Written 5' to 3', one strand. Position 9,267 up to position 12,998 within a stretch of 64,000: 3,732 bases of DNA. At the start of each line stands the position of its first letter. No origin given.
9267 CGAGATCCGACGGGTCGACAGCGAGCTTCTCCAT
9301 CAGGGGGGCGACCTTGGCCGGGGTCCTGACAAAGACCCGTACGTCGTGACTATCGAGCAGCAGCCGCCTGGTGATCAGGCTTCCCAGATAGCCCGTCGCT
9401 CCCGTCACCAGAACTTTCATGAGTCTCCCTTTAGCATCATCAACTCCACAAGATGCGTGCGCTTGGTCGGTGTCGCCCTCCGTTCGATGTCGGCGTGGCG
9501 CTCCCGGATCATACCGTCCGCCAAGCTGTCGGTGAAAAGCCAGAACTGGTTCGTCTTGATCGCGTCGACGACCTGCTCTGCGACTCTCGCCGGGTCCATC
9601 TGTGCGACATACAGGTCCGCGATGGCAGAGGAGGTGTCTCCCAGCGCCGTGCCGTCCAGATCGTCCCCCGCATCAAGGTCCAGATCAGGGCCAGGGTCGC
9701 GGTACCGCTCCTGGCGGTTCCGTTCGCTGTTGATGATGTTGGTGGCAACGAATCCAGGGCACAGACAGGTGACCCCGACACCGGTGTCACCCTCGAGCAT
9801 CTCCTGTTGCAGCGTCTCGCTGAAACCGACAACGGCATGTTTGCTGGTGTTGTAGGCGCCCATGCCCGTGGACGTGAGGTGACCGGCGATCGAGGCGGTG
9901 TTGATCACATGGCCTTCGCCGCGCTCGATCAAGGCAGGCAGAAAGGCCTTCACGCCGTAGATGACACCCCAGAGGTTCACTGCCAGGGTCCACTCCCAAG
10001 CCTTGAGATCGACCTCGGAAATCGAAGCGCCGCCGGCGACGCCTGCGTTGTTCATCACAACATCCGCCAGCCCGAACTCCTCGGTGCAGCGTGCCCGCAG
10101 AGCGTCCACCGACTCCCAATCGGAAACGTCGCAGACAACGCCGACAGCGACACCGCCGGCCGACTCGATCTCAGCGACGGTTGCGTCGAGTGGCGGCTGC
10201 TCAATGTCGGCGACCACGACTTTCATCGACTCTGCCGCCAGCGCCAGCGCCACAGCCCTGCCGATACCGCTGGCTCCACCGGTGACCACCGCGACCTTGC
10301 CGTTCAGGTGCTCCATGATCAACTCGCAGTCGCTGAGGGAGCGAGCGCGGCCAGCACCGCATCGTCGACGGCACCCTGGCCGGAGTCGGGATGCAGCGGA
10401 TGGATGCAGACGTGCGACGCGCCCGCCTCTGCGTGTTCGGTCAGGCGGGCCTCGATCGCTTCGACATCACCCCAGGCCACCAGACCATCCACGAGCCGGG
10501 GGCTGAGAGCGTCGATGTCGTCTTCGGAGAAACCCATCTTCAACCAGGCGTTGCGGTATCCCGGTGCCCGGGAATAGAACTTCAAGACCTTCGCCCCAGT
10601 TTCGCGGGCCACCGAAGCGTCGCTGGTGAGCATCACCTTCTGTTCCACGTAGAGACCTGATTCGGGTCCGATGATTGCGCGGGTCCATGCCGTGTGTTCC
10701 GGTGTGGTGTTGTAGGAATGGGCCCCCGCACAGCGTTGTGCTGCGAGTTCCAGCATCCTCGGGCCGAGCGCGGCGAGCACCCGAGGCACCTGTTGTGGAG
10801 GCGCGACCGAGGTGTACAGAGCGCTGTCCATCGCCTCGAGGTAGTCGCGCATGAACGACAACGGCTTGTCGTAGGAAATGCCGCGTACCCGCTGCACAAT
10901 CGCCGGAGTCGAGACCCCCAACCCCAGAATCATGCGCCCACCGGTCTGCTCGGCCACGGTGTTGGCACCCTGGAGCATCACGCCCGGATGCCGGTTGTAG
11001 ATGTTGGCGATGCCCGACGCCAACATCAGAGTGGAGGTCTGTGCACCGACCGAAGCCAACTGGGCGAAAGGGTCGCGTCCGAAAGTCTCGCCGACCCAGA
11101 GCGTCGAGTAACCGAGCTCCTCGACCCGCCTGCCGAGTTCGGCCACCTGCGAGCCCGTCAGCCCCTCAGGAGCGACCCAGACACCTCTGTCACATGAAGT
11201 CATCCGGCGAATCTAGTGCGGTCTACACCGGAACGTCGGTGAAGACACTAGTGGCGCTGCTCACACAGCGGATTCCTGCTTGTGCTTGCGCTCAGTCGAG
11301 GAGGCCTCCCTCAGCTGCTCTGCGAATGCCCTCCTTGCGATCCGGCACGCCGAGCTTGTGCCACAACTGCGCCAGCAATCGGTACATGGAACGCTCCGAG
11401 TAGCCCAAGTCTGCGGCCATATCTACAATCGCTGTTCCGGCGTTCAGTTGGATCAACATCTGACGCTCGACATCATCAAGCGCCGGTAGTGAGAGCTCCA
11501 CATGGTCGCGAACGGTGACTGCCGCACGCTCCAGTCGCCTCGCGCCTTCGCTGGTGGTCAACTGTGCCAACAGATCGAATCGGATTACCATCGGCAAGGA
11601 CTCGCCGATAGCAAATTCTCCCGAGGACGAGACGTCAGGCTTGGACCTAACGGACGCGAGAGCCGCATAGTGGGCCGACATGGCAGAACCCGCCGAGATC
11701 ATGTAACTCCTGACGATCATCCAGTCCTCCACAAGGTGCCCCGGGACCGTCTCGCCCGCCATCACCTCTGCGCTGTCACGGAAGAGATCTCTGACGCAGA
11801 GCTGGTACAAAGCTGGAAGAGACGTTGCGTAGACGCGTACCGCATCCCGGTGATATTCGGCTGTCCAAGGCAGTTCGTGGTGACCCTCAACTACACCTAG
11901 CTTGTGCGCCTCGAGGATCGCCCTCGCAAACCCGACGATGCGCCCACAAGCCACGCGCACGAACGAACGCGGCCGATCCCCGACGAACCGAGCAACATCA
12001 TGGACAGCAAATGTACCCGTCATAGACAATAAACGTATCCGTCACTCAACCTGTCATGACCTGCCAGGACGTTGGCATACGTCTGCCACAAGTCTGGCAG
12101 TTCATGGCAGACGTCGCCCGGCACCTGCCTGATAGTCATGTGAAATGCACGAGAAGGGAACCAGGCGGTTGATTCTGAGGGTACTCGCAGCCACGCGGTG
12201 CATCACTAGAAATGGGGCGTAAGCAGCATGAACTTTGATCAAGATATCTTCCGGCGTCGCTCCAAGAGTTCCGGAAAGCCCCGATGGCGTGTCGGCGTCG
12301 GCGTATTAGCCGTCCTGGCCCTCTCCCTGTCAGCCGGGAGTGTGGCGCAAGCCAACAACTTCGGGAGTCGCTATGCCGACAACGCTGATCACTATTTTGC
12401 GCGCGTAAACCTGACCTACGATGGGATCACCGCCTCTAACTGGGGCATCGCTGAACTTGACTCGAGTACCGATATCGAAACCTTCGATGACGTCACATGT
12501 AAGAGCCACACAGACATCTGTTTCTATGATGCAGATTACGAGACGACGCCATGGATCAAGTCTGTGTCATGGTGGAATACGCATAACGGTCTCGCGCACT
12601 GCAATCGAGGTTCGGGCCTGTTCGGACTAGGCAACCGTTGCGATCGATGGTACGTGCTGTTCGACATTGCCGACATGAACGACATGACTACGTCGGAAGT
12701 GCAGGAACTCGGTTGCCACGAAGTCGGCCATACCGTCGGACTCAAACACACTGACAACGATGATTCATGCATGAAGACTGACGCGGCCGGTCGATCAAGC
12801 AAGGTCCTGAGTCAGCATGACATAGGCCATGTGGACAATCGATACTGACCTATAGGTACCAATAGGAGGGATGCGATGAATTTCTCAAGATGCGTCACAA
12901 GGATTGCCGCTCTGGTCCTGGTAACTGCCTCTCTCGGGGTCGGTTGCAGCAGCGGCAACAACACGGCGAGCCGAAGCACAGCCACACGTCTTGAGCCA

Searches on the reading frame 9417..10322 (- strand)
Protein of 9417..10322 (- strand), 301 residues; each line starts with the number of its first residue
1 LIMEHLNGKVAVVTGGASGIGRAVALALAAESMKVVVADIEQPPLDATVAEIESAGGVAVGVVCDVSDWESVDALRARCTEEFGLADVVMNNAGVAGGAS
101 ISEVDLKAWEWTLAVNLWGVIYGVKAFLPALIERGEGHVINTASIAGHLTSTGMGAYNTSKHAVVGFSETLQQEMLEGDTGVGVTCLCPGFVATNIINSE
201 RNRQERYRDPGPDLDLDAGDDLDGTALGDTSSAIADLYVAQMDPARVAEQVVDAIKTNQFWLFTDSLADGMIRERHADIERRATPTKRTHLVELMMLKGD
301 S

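Call 55: search_protein_families(library=pfam, proteins=[window:9417-10322:-], max_evalue=0.0001)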
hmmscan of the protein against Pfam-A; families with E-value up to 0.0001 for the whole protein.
window:9417-10322:- (301 aa): 3 families
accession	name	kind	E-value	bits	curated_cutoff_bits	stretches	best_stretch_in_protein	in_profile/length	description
PF00106.31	adh_short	-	1.9e-52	178.1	26.6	1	9-203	1-193/195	short chain dehydrogenase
PF13561.12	adh_short_C2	-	5.7e-36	124.7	27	1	17-202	3-186/236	Enoyl-(Acyl carrier protein) reductase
PF08659.16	KR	-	7.3e-11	42.8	22.6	1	12-175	4-167/180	KR domain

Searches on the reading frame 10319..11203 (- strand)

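Call 89: search_protein_families(library=pfam, proteins=[window:10319-11203:-], max_evalue=0.001)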
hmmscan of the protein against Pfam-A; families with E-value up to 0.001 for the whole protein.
window:10319-11203:- (294 aa): 1 family
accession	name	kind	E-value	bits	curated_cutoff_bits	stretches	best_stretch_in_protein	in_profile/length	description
PF00296.26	Bac_luciferase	-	7.3e-35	121.3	27.9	1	16-264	21-314/314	Luciferase-like monooxygenase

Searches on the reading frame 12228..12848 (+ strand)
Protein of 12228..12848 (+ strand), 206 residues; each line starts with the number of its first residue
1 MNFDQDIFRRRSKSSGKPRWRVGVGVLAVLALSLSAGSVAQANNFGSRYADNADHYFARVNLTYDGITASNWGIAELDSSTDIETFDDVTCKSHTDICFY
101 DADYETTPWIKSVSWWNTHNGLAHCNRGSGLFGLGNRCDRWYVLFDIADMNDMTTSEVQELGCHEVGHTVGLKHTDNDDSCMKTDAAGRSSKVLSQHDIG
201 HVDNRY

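Call 89: search_protein_families(library=pfam, proteins=[window:12228-12848:+], max_evalue=0.001)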
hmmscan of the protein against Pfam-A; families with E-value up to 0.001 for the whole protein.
window:12228-12848:+ (206 aa): 1 family
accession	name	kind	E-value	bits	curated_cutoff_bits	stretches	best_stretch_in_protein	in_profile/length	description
PF00413.30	Peptidase_M10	-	1.4e-05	25.5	24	1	153-205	103-157/159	Matrixin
